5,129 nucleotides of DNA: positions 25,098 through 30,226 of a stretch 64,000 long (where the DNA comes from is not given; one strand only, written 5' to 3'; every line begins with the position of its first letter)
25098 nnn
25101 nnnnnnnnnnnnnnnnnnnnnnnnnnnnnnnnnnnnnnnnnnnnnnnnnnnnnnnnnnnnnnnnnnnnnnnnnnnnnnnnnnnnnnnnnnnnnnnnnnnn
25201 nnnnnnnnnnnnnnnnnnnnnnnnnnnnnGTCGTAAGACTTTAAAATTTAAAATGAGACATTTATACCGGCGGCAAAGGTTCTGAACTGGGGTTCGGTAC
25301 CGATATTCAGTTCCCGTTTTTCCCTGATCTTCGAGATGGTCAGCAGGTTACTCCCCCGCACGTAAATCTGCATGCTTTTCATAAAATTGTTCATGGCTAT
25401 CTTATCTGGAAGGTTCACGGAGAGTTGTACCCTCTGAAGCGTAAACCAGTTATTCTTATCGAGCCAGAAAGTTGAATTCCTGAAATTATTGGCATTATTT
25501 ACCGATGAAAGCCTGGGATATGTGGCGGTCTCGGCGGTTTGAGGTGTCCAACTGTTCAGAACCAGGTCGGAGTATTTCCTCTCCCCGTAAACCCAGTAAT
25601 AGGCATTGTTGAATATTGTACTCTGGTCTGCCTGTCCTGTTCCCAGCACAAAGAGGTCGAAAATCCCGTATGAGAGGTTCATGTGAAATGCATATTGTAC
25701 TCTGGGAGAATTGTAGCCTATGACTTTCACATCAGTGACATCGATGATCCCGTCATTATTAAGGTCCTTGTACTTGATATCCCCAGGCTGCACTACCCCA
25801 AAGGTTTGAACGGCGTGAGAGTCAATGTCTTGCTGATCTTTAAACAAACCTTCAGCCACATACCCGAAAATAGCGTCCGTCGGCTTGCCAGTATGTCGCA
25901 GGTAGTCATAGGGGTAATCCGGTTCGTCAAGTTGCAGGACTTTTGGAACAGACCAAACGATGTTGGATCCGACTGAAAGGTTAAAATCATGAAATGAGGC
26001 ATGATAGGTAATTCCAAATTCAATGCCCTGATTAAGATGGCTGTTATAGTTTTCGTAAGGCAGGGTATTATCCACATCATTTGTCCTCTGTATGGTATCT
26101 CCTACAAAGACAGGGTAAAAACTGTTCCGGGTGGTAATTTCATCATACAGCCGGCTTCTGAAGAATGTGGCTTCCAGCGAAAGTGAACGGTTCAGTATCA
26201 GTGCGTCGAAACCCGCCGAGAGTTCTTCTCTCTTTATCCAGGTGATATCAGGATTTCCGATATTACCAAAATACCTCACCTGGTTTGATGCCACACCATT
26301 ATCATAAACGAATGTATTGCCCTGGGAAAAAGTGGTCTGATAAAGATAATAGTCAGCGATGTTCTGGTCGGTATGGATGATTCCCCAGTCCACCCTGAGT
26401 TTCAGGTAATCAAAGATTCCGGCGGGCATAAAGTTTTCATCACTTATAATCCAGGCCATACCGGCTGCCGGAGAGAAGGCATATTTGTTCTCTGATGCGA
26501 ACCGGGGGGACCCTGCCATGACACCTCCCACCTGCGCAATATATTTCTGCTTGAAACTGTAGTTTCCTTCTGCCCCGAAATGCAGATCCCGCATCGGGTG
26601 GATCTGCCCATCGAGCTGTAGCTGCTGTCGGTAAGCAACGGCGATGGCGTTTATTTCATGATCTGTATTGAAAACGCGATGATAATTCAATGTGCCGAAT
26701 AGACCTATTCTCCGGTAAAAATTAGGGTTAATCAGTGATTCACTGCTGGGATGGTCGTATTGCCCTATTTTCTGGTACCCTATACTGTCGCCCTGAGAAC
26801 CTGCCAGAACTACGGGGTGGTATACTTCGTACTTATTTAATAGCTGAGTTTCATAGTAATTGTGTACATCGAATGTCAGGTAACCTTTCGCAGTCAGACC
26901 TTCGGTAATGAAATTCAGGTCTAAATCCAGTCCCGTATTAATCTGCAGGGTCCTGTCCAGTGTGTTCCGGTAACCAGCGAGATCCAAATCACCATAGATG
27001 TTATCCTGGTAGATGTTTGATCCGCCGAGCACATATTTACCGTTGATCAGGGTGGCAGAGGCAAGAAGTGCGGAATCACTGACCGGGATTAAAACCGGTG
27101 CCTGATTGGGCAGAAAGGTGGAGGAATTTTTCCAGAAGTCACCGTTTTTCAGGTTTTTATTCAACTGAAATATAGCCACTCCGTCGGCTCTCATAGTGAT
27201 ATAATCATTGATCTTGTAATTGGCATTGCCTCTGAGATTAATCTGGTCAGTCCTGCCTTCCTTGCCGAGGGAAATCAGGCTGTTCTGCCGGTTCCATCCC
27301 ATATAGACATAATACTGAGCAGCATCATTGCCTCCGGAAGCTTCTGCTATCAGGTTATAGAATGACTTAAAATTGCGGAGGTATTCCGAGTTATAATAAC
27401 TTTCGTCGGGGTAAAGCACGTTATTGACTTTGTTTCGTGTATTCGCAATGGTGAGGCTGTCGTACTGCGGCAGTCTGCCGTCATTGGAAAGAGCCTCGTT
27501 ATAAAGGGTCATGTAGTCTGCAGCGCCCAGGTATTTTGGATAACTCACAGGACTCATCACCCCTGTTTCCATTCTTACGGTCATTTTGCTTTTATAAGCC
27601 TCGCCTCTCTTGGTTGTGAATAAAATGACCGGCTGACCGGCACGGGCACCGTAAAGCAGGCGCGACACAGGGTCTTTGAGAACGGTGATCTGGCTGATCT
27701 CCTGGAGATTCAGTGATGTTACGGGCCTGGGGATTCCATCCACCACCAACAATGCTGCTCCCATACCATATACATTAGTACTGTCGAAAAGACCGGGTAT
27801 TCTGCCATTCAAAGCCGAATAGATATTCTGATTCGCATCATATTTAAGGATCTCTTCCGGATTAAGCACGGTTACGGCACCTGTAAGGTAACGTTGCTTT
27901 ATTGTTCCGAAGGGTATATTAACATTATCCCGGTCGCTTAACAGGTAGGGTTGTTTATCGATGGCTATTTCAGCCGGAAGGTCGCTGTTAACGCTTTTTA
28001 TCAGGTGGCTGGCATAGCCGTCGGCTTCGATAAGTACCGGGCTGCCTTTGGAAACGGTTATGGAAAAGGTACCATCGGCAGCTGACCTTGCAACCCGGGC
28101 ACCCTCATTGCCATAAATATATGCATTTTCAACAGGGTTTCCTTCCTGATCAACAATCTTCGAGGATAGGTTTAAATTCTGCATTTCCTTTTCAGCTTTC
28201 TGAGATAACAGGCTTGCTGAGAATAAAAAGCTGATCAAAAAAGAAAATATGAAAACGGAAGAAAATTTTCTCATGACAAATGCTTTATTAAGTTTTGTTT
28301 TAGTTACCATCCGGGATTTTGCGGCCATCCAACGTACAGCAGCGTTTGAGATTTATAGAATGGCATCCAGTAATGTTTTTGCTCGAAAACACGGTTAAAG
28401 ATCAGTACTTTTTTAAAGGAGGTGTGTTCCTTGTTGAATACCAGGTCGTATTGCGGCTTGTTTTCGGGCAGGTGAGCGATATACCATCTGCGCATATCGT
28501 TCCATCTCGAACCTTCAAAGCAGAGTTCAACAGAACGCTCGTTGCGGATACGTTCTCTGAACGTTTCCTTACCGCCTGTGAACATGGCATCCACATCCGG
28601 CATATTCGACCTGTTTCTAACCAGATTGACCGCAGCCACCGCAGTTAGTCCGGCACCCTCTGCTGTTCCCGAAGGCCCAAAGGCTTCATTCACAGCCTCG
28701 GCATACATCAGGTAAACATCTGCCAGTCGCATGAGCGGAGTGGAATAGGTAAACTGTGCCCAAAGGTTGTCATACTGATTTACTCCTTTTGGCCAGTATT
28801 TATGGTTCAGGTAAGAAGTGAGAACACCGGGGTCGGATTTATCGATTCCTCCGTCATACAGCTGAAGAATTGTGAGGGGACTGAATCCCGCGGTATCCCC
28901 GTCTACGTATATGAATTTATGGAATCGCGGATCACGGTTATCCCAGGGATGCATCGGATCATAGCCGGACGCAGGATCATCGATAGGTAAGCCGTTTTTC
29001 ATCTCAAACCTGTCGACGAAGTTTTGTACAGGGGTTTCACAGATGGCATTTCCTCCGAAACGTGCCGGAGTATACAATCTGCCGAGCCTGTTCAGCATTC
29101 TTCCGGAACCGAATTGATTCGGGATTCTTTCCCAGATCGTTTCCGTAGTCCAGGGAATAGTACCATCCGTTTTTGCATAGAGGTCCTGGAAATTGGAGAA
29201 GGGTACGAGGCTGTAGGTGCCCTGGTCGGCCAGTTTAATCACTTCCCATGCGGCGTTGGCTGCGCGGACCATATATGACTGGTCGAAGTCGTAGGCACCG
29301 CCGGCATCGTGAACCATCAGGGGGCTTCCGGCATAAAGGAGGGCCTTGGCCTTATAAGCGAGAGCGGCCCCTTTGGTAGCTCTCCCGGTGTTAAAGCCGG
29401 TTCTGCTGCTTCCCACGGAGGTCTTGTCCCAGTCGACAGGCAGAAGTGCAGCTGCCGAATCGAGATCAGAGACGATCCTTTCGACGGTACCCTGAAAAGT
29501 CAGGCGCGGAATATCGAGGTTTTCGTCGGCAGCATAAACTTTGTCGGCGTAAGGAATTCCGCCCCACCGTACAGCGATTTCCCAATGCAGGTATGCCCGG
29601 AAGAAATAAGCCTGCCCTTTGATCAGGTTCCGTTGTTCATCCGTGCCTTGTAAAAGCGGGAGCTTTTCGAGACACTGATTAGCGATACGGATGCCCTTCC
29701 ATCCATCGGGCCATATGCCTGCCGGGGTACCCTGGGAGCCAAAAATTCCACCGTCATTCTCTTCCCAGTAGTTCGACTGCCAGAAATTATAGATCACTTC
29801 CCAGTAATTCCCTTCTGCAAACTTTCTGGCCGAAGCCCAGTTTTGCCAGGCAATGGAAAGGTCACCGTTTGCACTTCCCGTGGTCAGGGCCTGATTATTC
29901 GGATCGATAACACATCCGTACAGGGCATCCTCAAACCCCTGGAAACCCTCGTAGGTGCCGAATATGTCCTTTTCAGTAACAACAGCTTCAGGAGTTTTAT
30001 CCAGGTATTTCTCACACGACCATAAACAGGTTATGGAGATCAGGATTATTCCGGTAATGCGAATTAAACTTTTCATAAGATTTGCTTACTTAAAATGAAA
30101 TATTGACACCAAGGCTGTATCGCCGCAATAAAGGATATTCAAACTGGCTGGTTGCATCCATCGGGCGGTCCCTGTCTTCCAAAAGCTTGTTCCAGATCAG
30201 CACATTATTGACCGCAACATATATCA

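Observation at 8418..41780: Large LacI-controlled PUL that may target a ribose/phosphate-containing (and sulfated) polymer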

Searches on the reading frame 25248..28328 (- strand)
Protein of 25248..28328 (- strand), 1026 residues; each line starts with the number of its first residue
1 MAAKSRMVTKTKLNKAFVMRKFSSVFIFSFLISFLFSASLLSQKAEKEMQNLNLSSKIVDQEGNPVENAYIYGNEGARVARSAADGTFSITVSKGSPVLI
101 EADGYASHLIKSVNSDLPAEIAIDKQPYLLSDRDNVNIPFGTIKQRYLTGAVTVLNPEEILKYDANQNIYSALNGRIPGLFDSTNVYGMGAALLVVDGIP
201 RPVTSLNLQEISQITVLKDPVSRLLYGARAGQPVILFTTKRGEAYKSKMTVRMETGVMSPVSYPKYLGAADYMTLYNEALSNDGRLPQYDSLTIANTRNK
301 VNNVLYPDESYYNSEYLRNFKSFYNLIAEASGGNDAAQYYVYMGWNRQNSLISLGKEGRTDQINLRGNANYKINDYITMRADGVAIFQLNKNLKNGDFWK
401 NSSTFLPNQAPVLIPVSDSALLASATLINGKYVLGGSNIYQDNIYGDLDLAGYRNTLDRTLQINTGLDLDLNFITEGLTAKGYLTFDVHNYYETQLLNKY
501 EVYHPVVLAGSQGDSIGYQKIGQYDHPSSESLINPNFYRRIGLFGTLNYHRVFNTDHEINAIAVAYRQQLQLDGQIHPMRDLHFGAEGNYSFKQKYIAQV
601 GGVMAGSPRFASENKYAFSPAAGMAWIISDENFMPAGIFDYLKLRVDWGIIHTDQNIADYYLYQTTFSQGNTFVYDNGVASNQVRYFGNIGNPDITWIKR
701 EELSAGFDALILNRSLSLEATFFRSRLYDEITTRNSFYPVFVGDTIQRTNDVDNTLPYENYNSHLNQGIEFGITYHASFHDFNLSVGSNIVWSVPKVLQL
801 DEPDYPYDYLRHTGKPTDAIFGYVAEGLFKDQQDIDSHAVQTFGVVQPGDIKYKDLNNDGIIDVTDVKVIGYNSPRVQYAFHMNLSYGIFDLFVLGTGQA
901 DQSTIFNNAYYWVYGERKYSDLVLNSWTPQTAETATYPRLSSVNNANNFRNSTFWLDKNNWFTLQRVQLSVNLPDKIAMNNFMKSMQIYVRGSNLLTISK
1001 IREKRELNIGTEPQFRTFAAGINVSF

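Call 4: search_protein_families(library=pfam, proteins=[window:25248-28328:-])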
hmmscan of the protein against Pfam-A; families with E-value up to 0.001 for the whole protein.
window:25248-28328:- (1026 aa): 2 families
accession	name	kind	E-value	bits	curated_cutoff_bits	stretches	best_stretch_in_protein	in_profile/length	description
PF07715.20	Plug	-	9.4e-07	29.7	23.9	1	145-230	2-103/107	TonB-dependent Receptor Plug Domain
PF15976.11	CooC_C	-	2e-06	28.2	29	1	49-100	14-63/93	CS1-pili formation C-terminal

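Call 89: search_protein_families(library=ncbifam, proteins=[window:25248-28328:-], max_evalue=1e-10)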
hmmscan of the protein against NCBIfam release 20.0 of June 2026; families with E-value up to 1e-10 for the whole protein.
window:25248-28328:- (1026 aa): 1 family
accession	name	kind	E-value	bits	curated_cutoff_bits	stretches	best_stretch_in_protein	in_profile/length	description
TIGR04056.1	OMP_RagA_SusC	subfamily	9.7e-144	481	368.25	1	54-1026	3-981/981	SusC/RagA family TonB-linked outer membrane protein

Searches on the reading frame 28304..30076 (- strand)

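Call 4: search_protein_families(library=pfam, proteins=[window:28304-30076:-])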
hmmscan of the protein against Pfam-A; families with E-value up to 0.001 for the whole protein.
window:28304-30076:- (590 aa): 3 families
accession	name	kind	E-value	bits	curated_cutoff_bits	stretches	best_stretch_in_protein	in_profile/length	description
PF07980.17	SusD_RagB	-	2.3e-41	142.8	23.1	1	326-590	20-297/297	SusD family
PF14322.12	SusD-like_3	-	4.9e-24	86.1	27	1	84-247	45-191/191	Starch-binding associating with outer membrane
PF12771.13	SusD-like_2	-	1.7e-05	24.3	27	0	436-536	294-395/415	Starch-binding associating with outer membrane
